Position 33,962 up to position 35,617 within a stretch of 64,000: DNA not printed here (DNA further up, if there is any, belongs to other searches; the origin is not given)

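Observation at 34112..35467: Plant/bacterial-type serine (or histidine) decarboxylase in a protist-like nuclear genome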

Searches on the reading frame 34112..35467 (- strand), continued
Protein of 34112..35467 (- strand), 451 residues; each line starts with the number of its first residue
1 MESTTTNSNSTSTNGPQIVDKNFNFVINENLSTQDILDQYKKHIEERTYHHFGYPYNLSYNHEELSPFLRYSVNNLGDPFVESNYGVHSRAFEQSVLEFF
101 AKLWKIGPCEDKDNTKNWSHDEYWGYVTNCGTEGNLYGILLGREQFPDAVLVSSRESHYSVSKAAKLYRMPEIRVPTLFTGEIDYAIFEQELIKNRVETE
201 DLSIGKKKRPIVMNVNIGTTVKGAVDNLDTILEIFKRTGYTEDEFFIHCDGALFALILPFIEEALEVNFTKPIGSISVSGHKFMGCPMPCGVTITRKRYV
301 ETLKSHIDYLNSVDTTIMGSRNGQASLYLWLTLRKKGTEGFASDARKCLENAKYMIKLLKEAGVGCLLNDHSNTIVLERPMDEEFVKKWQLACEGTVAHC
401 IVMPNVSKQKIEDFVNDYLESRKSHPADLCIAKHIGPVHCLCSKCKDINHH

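Call 41: find_encoding_contigs(protein=P0004, flank=3000, max_places=1)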
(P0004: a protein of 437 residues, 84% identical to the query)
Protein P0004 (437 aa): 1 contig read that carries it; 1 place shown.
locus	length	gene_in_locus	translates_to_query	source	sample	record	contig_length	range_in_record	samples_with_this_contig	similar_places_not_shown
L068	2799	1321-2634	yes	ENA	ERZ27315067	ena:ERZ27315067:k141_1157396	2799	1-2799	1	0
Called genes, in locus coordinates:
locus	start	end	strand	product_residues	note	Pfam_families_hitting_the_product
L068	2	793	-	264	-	?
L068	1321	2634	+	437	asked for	PF00282:Pyridoxal_deC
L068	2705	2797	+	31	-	?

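Call 50: search_protein_representatives(protein=window:34112-35467:-)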
Query: 451 residues. Proteins with E-value up to 0.001 (for the whole library): 2903; up to 1e-10: 1665; up to 1e-30: 423. The best 150 are listed.
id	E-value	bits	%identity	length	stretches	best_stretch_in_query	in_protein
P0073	6.0e-144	496.6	59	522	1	26-425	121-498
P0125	3.6e-141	487.5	61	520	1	34-422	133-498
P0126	5.2e-137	473.8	55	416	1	34-425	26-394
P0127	3.2e-130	451.4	55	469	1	35-443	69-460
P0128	6.7e-128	443.7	54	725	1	10-424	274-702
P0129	3.0e-125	435.0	54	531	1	26-420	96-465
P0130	1.4e-119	416.3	55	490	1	37-424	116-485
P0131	1.3e-118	413.1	43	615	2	52-417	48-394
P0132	1.9e-111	389.5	51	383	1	33-420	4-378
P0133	1.1e-110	387.0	61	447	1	34-344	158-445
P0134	1.7e-109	383.0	52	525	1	36-428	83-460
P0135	4.7e-103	361.8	58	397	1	122-426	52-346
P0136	2.1e-99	349.8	46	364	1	37-417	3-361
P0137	3.5e-99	349.1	57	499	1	35-336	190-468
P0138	6.7e-99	348.1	35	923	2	89-427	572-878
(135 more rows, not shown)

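Call 51: list_cluster_members(proteins=[P0125, P0126, P0127, P0128, P0129, P0130, P0134, P0131, P0132, P0136])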
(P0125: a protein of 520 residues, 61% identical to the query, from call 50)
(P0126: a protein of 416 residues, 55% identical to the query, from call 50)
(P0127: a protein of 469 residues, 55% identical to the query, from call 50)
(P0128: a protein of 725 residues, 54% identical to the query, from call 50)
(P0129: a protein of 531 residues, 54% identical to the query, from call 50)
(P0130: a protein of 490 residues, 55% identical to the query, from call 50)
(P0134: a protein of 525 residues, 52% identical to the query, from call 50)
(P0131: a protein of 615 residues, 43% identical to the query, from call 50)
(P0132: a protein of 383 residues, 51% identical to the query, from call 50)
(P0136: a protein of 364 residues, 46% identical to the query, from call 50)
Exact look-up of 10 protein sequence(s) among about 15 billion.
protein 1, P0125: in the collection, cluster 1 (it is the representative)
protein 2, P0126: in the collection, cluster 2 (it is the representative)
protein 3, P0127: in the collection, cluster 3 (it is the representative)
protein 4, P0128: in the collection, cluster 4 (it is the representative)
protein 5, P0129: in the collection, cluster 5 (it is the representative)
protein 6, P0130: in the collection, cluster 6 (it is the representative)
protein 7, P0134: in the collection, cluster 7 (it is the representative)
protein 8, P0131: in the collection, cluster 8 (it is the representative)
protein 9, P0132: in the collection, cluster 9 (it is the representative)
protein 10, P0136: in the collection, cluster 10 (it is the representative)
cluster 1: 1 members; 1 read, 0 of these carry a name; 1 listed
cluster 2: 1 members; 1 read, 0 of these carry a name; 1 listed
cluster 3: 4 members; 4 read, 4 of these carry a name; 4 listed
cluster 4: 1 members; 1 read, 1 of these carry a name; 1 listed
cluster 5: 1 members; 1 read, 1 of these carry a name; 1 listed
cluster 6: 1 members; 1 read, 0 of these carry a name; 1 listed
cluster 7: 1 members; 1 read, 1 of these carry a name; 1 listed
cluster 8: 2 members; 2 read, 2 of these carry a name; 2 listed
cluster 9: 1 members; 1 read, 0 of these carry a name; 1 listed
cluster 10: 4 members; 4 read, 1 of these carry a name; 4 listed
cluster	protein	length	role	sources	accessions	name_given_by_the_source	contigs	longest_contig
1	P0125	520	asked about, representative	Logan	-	-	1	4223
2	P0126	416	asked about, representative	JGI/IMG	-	-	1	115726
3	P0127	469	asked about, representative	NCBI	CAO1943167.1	unnamed protein product [Urochloa humidicola]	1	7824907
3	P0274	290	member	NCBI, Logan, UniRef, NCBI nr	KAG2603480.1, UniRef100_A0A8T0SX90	hypothetical protein PVAP13_5KG774700 [Panicum virgatum] | Serine decarboxylase n=1 Tax=Panicum virgatum TaxID=38727 RepID=A0A8T0SX90_PANVG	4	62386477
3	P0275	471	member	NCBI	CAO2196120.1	unnamed protein product [Urochloa humidicola]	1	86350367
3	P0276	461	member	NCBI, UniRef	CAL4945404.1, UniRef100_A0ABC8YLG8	unnamed protein product [Urochloa decumbens] | Histidine decarboxylase n=1 Tax=Urochloa decumbens TaxID=240449 RepID=A0ABC8YLG8_9POAL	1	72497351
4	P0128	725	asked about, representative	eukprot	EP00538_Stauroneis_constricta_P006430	CAMPEP_0119548558 /NCGR_PEP_ID=MMETSP1352-20130426/2453_1 /TAXON_ID=265584 ...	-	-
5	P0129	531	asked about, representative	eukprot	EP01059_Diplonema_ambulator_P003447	TRINITY_DN13135_c0_g1_i2.p1 TRINITY_DN13135_c0_g1~~TRINITY_DN13135_c0_g1_i2.p1 ORF ...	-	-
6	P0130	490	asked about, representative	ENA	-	-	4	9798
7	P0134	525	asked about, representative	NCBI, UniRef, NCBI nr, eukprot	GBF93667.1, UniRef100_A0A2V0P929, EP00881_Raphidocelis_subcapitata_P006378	histidine decarboxylase [Raphidocelis subcapitata] | Histidine decarboxylase n=1 Tax=Raphidocelis subcapitata TaxID=307507 ... | GBF93667.1 histidine decarboxylase [Raphidocelis subcapitata]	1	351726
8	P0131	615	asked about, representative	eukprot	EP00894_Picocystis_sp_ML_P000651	jgi/Pico_ML_1/51168/g2248.t2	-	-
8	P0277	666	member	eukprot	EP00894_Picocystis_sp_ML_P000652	jgi/Pico_ML_1/51169/g2248.t1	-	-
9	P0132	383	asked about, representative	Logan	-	-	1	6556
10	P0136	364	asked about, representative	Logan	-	-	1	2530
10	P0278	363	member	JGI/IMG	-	histidine decarboxylase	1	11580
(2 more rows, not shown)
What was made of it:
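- The best bacterium-sized protein reaches 51% (calls 50, 51).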

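Call 54: find_encoding_contigs(protein=P0132, flank=5000, max_places=2)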
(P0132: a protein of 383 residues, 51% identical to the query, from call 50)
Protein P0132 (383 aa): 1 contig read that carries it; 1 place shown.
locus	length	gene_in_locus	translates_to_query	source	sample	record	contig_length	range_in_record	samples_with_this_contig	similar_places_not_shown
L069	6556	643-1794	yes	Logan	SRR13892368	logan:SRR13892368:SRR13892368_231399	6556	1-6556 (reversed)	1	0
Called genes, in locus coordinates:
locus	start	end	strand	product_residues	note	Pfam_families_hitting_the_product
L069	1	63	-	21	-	?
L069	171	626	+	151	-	PF01467:CTP_transf_like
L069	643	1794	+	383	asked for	PF00282:Pyridoxal_deC, PF00266:Aminotran_5 (weak)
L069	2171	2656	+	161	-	-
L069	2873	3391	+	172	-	-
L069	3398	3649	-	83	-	-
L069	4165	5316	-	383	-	PF05548:Peptidase_M11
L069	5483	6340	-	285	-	-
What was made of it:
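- Tried and rejected: I tried to place the sister sequence P0132 (call 54).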

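Call 55: search_protein_families(library=ncbifam, proteins=[L069:171-626:+, L069:2171-2656:+, L069:2873-3391:+, L069:4165-5316:-, L069:5483-6340:-], max_evalue=0.001)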
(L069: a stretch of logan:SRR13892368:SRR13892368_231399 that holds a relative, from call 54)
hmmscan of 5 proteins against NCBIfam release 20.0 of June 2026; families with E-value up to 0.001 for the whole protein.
L069:171-626:+ (151 aa): 5 families
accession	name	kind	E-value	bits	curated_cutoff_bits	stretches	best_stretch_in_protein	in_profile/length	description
TIGR00125.1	cyt_tran_rel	domain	4.1e-19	68.5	27.7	1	4-71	1-65/65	adenylyltransferase/cytidyltransferase family protein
TIGR01518.1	g3p_cytidyltrns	equivalog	4.7e-11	42.9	165.4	1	7-130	3-120/125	glycerol-3-phosphate cytidylyltransferase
TIGR02199.1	rfaE_dom_II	equivalog_domain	3.9e-10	39.7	181.5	1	5-135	14-142/144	D-glycero-beta-D-manno-heptose 1-phosphate adenylyltransferase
NF001985.0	PRK00777.1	subfamily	2.7e-07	30.8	104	1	5-79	7-77/157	pantetheine-phosphate adenylyltransferase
NF008454.0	PRK11316.1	equivalog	4.2e-07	28.9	521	1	5-79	343-420/475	bifunctional D-glycero-beta-D-manno-heptose-7-phosphate kinase/D-glycero-beta-D-manno-heptose 1-phosphate adenylyltransferase HldE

L069:2171-2656:+ (161 aa): 0 families

L069:2873-3391:+ (172 aa): 0 families

L069:4165-5316:- (383 aa): 0 families

L069:5483-6340:- (285 aa): 0 families

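Call 57: search_dna_similar(query=P0132, collection=phages, mode=protein, max_rows=8)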
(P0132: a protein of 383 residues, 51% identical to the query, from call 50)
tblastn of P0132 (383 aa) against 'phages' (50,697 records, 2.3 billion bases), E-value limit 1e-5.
Records with a match: 2; places in all: 2; records where one place covers at least 80% of the query: 2.
Best place of each record, by identity: <60% 2.
By first word of the organism name: Acinetobacter 2.
By host as written in the record: - 2.
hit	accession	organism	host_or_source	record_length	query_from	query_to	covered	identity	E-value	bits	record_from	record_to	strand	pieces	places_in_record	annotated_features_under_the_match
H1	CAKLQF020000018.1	Acinetobacter phage MD-2021a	not known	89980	5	375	97%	39.6%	5e-76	261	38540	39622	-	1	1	hdc: Histidine decarboxylase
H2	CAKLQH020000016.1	Acinetobacter phage MD-2021a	not known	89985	5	375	97%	39.6%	5e-76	261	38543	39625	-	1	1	hdc: Histidine decarboxylase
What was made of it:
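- Tried and rejected: The contig has about 50% GC and compact genes, its origin is unknown, and a phage-collection search found only 39.6%-identical Acinetobacter-phage hdc genes (call 57).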

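Call 64: predict_structure(alignment_id=A3)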
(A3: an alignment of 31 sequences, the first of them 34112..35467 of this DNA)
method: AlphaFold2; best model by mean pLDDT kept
length: 451 residues; sequences in the alignment: 31
mean_pLDDT: 79.0   pTM: 0.80
mean pLDDT of the five models: 79.0, 76.7, 75.4, 73.6, 69.9
residues with pLDDT >= 90: 160; 70-90: 176; 50-70: 68; < 50: 47
segments of 3 or more residues with pLDDT < 50: 1-20, 55-58, 75-79, 309-320
pLDDT, mean of each block of 10 residues (from residue 1): 31 35 74 87 76 55 67 51 55 84 77 54 79 86 93 91 92 93 95 91 75 86 84 96 94 69 82 89 71 88 68 42 74 84 89 96 92 90 90 89 88 96 86 92 79 44
secondary structure, 60 per line:
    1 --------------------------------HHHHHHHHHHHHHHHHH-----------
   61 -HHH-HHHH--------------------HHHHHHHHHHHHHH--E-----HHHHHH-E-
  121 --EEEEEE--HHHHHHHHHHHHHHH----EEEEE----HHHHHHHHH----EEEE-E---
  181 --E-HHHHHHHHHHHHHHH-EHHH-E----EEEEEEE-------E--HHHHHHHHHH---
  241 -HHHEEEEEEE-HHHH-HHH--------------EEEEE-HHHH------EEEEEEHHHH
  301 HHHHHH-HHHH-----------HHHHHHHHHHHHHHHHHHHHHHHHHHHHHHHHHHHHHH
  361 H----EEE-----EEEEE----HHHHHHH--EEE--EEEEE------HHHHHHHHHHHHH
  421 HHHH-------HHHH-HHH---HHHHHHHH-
elements in order: H33-49 H66-69 H90-103 H112-117 E123-128 H131-145 E150-154 H159-167 E172-175 H185-199 E211-217 H228-237 E245-251 H253-256 E275-279 H281-284 E291-296 H297-306 H308-311 H323-361 E366-368 E374-378 H383-389 E392-394 E397-401 H408-424 H432-435 H443-450
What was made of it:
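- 34541..34543 (-): Y309, the catalytic-loop tyrosine (= AtSerDC Tyr341, essential for activity). Lies in the flexible loop 309-320, which has low pLDDT as expected (call 64).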

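Call 67: fold_search(model_id=the predicted structure, library=pdb)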
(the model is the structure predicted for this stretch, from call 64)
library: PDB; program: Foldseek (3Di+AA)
matches with E <= 10: 1897; with E <= 0.001: 1624
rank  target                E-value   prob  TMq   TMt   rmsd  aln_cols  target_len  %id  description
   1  8jg7_C                2.6e-46  1.00  0.80  0.88   2.4       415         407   50  Serine decarboxylase (released 2024-05-22)
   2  8jg7_A                3.4e-46  1.00  0.80  0.88   2.5       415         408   50  Serine decarboxylase (released 2024-05-22)
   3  8jg7_E                6.1e-46  1.00  0.80  0.88   2.4       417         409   50  Serine decarboxylase (released 2024-05-22)
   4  8jij                  9.4e-46  1.00  0.82  0.89   3.6       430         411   48  Alanine decarboxylase (released 2024-05-29)
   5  8jik                  2.8e-45  1.00  0.82  0.90   2.8       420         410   48  Alanine decarboxylase (released 2024-05-29)
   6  7erv                  1.3e-31  1.00  0.74  0.88   3.6       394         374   36  Crystal structure of L-histidine decarboxylase (C57S/C101V/C282V mutant) from Photobacterium phosphoreum (released 2022-02-16)
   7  7eru                  2.2e-30  1.00  0.73  0.88   3.7       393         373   36  Crystal structure of L-histidine decarboxylase (C57S mutant) from Photobacterium phosphoreum (released 2022-02-16)
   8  7cii_B                2.4e-22  1.00  0.71  0.62   5.7       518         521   25  Crystal structure of L-methionine decarboxylase from Streptomyces sp.590 in complexed with L- methionine methyl ester  (released 2021-01-27)
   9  7cig_B                2.5e-22  1.00  0.70  0.61   5.6       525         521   24  Crystal structure of L-methionine decarboxylase Q64A mutant from Streptomyces sp.590 in complexed with L- methionine m (released 2021-01-27)
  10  7cij_B                8.7e-22  1.00  0.73  0.63   5.4       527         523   25  Crystal structure of L-methionine decarboxylase from Streptomyces sp.590 in complexed with 3-methlythiopropylamine (ex (released 2021-01-27)
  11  7cif_B                1.4e-21  1.00  0.70  0.62   5.3       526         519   24  Crystal structure of L-methionine decarboxylase from Streptomyces sp.590 (internal aldimine form). (released 2021-01-27)
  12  7cim_A                1.6e-21  1.00  0.71  0.62   5.5       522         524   24  Crystal structure of L-methionine decarboxylase from Streptomyces sp.590 in complexed with 3-methlythiopropylamine (ge (released 2021-01-27)
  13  7cig_A                1.6e-21  1.00  0.70  0.62   5.7       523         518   25  Crystal structure of L-methionine decarboxylase Q64A mutant from Streptomyces sp.590 in complexed with L- methionine m (released 2021-01-27)
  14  7cif_A                1.8e-21  1.00  0.71  0.62   5.8       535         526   24  Crystal structure of L-methionine decarboxylase from Streptomyces sp.590 (internal aldimine form). (released 2021-01-27)
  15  6ldr                  1.9e-21  1.00  0.63  0.74   4.5       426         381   22  Structure of a K245A mutant of a Group II PLP dependent decarboxylase from Methanocaldococcus jannaschii, in complex wit (released 2020-12-02)
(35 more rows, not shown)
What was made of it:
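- On Plant-type (eukaryotic) serine decarboxylase, SDC: AF2 model against 8jg7 gives TM 0.80/0.88 and rmsd 2.4 Å (call 67).
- On Animal-type (DDC-like) histidine / aromatic amino-acid decarboxylase: Identity is 16-19% in the fold search (call 67).
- The AF2 model (pLDDT 79, pTM 0.80) best matches 8jg7 at TM 0.80/0.88 (calls 64, 67).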
